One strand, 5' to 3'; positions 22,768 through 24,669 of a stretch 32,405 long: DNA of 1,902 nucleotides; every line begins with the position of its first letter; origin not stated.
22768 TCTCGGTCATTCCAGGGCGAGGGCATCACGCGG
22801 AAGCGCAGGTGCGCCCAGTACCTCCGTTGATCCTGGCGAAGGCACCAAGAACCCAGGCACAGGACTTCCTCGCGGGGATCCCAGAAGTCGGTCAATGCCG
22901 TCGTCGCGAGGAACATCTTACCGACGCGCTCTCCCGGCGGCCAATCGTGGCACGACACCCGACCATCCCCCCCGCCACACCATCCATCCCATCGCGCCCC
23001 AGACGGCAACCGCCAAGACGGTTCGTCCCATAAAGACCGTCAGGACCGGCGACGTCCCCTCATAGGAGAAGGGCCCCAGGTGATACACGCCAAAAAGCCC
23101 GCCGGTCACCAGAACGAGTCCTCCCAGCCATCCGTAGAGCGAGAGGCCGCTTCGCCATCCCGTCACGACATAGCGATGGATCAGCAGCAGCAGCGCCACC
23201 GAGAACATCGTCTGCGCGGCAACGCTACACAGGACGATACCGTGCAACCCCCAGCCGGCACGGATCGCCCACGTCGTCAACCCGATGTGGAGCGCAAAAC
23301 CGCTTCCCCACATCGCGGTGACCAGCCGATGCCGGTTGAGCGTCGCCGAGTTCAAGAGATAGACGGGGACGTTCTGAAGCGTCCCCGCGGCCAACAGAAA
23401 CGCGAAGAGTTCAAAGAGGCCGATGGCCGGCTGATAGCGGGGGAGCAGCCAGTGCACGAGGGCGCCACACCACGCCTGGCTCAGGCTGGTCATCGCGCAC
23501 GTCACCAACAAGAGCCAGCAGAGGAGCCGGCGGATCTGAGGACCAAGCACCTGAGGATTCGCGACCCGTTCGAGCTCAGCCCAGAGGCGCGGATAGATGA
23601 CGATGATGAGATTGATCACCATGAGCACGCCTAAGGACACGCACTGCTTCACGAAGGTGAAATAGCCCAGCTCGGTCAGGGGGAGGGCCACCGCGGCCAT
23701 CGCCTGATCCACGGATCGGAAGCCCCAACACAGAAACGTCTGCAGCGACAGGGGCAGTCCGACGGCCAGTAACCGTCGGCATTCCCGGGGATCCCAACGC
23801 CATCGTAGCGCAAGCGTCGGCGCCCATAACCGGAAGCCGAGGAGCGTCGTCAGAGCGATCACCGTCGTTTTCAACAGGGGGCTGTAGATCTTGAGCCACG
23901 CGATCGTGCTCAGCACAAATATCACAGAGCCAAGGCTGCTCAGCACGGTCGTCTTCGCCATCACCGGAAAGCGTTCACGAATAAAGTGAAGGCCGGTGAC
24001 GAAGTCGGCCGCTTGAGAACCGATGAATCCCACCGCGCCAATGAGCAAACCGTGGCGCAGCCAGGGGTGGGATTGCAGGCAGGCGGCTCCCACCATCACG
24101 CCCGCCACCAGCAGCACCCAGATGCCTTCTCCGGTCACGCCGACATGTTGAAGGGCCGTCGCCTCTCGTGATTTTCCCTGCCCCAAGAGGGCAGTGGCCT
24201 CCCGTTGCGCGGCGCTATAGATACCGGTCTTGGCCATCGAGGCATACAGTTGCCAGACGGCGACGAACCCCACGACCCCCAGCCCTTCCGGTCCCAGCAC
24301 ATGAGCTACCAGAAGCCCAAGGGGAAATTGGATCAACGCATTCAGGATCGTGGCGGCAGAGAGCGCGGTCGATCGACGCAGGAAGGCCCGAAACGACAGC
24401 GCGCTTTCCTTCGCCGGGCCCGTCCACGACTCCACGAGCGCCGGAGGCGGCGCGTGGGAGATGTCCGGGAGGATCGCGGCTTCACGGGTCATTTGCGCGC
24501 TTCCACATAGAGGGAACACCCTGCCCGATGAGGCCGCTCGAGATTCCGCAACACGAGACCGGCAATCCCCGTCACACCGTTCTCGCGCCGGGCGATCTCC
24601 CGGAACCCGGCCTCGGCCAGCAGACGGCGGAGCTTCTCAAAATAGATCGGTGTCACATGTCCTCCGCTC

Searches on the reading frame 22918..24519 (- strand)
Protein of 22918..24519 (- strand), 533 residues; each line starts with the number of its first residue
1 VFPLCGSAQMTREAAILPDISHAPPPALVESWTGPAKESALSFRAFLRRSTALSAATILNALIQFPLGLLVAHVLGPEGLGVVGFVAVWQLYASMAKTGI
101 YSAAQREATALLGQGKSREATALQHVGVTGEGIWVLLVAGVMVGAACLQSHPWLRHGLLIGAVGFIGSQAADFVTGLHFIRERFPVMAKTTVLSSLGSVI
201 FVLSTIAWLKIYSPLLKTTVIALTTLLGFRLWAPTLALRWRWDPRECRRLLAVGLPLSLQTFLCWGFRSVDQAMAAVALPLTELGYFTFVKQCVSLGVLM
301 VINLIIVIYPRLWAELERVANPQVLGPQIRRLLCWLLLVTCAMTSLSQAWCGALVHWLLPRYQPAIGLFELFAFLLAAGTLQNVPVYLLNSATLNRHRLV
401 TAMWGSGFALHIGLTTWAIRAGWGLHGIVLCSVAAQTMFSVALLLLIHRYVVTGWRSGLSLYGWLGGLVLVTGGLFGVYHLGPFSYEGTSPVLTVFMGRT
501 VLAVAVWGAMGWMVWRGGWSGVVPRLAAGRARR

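Call 6: search_protein_families(library=pfam, proteins=[window:22918-24519:-], max_evalue=0.001)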
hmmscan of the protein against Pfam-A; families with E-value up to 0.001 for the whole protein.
window:22918-24519:- (533 aa): 2 families
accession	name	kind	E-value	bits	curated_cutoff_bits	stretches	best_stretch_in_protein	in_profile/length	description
PF01943.22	Polysacc_synt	-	2.1e-08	34.4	28.2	1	48-312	3-270/274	Polysaccharide biosynthesis protein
PF13440.11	Polysacc_synt_3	-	5.6e-07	29.5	23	1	71-303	2-230/293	Polysaccharide biosynthesis protein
